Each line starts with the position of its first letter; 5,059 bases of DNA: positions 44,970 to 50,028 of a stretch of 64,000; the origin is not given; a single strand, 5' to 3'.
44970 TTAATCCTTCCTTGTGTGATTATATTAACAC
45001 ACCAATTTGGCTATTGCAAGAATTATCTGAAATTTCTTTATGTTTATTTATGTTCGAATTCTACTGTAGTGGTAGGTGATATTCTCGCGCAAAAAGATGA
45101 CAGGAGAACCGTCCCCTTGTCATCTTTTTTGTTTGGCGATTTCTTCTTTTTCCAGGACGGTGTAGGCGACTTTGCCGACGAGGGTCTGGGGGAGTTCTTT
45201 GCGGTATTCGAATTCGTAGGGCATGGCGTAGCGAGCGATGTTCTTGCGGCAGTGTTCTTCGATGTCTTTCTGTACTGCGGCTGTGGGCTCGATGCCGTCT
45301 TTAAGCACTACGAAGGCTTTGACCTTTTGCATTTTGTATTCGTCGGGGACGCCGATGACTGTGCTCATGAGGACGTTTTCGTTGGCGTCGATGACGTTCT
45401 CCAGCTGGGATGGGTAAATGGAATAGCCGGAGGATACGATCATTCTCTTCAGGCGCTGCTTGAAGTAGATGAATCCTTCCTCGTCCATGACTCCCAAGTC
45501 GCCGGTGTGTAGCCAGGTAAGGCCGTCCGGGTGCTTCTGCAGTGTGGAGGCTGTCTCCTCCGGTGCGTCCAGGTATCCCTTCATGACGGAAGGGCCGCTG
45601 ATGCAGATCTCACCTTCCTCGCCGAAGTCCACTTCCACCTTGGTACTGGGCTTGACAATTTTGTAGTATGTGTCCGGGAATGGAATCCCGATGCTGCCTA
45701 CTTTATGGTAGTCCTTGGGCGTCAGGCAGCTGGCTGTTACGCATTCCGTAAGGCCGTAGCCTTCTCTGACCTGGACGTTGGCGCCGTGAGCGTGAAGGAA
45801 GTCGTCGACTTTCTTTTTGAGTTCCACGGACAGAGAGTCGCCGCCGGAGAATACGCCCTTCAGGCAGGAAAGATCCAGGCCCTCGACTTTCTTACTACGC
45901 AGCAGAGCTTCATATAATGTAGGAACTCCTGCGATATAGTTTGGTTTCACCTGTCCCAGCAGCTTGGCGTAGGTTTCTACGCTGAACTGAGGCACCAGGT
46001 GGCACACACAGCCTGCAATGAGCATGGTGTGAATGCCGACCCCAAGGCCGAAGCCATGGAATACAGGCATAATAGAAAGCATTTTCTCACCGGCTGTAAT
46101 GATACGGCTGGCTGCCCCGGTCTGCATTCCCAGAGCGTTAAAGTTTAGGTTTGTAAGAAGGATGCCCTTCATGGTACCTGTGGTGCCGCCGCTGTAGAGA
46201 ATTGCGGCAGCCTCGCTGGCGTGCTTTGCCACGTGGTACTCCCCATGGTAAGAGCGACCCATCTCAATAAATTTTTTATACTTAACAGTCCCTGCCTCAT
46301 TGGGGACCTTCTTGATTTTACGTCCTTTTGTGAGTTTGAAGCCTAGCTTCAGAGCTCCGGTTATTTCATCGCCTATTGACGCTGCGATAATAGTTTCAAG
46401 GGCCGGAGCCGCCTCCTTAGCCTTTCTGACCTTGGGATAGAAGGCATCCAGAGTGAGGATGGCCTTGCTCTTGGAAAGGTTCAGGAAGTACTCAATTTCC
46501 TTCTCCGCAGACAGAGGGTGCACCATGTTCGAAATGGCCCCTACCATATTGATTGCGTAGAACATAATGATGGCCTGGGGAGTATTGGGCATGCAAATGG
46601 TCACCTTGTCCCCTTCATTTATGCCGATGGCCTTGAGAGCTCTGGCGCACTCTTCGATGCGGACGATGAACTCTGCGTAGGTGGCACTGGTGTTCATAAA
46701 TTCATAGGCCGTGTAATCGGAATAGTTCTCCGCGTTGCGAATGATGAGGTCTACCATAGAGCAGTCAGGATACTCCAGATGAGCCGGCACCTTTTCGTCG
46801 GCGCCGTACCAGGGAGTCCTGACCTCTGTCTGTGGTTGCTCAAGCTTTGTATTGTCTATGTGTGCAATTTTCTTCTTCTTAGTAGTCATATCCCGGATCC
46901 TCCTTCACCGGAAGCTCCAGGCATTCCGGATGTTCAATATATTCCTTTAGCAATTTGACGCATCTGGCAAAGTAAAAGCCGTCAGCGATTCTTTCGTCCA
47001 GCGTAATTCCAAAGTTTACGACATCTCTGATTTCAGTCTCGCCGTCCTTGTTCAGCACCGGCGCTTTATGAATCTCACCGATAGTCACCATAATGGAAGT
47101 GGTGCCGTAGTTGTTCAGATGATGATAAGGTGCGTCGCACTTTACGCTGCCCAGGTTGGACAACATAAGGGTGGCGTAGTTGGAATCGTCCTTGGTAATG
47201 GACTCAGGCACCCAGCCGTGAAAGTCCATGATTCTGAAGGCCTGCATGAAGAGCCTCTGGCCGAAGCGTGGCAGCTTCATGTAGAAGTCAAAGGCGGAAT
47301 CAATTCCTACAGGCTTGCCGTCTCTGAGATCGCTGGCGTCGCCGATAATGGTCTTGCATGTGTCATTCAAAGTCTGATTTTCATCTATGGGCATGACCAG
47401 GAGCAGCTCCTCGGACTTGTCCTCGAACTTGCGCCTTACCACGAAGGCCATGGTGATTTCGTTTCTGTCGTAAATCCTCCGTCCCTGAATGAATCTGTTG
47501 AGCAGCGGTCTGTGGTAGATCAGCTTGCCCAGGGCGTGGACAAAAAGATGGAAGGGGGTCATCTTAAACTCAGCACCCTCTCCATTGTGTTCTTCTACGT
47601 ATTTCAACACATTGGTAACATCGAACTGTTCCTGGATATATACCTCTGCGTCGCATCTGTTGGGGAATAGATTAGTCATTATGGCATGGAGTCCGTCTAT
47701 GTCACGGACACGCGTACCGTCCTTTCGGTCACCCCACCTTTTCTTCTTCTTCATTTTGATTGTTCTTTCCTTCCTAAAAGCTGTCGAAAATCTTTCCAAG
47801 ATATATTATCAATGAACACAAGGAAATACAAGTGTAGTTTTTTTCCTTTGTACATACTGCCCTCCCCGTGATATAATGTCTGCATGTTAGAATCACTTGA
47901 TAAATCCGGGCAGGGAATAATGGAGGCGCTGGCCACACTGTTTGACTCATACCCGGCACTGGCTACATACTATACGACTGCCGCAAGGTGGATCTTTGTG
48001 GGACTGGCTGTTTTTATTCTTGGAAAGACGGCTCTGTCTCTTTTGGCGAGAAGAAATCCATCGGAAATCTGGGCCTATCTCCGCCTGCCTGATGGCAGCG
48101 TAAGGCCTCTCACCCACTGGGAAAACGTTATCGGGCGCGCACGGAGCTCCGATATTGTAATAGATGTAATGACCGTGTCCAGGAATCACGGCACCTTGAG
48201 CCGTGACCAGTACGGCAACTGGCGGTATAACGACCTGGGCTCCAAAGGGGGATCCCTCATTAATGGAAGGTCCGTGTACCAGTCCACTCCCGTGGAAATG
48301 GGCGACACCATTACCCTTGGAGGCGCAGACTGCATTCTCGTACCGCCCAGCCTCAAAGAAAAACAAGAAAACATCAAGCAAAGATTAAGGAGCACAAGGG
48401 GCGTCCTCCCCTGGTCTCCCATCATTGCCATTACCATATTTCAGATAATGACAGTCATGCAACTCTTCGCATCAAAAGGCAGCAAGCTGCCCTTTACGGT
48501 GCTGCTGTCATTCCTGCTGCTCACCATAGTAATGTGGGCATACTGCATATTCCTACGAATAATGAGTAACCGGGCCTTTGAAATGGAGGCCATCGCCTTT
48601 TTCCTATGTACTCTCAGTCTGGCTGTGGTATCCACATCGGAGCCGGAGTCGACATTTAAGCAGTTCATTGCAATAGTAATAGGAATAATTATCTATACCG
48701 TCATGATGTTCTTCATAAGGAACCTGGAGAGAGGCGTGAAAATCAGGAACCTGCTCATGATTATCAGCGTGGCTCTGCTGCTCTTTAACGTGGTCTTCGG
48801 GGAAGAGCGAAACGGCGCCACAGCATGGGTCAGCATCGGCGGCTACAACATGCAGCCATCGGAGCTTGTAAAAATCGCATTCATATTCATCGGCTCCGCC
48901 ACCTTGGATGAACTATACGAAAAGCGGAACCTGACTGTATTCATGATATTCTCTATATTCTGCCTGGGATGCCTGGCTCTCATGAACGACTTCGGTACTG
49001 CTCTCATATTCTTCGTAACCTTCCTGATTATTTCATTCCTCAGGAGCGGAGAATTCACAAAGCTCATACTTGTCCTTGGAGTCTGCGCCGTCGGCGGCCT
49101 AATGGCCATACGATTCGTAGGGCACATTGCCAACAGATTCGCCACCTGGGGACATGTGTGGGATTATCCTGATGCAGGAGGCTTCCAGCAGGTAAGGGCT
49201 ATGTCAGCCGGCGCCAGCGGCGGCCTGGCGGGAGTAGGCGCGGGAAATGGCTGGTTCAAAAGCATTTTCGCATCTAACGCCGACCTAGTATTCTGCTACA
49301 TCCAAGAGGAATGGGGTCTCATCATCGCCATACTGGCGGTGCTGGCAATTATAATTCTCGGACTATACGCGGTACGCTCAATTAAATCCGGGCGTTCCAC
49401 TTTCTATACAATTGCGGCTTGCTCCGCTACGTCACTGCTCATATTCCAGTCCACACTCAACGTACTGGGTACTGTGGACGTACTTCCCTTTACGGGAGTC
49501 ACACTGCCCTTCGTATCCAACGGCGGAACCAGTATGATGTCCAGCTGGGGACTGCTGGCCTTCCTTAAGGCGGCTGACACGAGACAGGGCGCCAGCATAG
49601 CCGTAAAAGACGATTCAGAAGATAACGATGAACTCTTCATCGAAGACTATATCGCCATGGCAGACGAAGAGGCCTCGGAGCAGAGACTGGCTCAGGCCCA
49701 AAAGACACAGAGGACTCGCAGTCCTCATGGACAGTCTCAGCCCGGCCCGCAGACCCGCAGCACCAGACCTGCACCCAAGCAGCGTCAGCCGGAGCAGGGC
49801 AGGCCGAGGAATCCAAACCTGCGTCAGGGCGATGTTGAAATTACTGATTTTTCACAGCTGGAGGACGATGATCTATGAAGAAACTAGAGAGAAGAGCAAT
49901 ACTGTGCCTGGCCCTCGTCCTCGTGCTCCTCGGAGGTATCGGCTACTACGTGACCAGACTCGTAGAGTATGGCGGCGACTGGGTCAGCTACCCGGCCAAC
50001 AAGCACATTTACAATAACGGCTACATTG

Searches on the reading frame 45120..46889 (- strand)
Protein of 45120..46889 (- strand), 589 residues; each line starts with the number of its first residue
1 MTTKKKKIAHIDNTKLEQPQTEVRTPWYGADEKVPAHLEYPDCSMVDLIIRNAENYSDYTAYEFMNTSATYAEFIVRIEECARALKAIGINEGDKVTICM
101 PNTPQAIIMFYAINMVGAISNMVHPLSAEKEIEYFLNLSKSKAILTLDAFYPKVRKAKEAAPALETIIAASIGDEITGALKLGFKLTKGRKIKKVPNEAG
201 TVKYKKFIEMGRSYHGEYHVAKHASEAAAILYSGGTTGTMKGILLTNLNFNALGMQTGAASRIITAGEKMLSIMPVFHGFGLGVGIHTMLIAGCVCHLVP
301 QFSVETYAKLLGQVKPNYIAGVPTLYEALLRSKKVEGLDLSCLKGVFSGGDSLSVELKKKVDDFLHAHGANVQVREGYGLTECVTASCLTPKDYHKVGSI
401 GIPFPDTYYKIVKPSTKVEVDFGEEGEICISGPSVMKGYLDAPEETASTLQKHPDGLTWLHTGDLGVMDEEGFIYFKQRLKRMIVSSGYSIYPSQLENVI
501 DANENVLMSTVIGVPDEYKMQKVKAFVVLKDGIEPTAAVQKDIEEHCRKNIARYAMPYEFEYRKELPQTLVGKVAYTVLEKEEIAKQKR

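Call 116: search_protein_families(library=pfam, max_evalue=0.0001, proteins=[window:45120-46889:-])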
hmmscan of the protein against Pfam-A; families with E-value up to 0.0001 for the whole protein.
window:45120-46889:- (589 aa): 2 families
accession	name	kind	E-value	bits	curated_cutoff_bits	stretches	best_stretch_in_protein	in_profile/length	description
PF00501.34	AMP-binding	-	5.4e-77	259.6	29.9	1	51-440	3-384/384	AMP-binding enzyme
PF13193.12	AMP-binding_C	-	1.6e-14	55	24.5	1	496-573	2-76/76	AMP-binding enzyme C-terminal domain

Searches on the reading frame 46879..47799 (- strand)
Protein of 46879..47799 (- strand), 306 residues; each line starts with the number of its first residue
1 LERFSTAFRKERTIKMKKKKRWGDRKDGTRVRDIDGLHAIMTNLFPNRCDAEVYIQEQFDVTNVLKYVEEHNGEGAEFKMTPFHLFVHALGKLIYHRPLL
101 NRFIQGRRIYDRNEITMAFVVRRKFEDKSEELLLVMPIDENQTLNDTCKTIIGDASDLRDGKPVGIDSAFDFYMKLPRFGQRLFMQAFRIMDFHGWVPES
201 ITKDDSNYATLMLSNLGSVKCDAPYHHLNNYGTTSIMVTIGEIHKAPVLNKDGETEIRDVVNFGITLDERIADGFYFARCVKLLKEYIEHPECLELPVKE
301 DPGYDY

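Call 116: search_protein_families(library=pfam, max_evalue=0.0001, proteins=[window:46879-47799:-])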
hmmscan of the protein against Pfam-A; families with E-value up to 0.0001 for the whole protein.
window:46879-47799:- (306 aa): 1 family
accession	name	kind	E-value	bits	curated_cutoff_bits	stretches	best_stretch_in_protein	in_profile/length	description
PF00198.28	2-oxoacid_dh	-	6.7e-16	58.9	23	1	200-294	139-230/232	2-oxoacid dehydrogenases acyltransferase (catalytic domain)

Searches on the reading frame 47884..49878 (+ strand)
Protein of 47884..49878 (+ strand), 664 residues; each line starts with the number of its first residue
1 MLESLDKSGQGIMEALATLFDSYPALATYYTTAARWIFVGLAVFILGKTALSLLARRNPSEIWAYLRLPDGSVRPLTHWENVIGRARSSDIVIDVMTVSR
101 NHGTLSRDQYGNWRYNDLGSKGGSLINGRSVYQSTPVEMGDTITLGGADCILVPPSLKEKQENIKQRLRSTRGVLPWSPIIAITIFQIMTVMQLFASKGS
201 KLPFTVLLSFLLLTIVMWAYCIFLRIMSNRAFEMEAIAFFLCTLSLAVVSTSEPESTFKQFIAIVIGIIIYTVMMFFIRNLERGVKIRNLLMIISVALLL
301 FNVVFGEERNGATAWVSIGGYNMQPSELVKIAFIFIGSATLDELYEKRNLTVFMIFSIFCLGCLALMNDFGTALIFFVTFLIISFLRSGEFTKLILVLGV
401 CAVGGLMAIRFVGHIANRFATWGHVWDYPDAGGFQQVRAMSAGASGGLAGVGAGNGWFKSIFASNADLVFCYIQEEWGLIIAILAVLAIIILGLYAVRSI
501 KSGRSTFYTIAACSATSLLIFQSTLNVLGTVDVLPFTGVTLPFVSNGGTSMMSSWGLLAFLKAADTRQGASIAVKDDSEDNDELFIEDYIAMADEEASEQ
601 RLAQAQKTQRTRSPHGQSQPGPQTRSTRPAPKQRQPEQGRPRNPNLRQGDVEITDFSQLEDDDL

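Call 116: search_protein_families(library=pfam, max_evalue=0.0001, proteins=[window:47884-49878:+])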
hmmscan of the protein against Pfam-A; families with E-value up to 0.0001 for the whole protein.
window:47884-49878:+ (664 aa): 3 families
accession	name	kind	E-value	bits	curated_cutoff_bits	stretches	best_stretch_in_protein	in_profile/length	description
PF01098.24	FTSW_RODA_SPOVE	-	7.5e-50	170.3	26.4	1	254-565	35-351/356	Cell cycle protein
PF00498.31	FHA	-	9.8e-14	52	20.7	1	82-146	2-67/67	FHA domain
PF16697.10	Yop-YscD_cpl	-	7.6e-11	42.6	33.2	1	71-154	9-92/94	Inner membrane component of T3SS, cytoplasmic domain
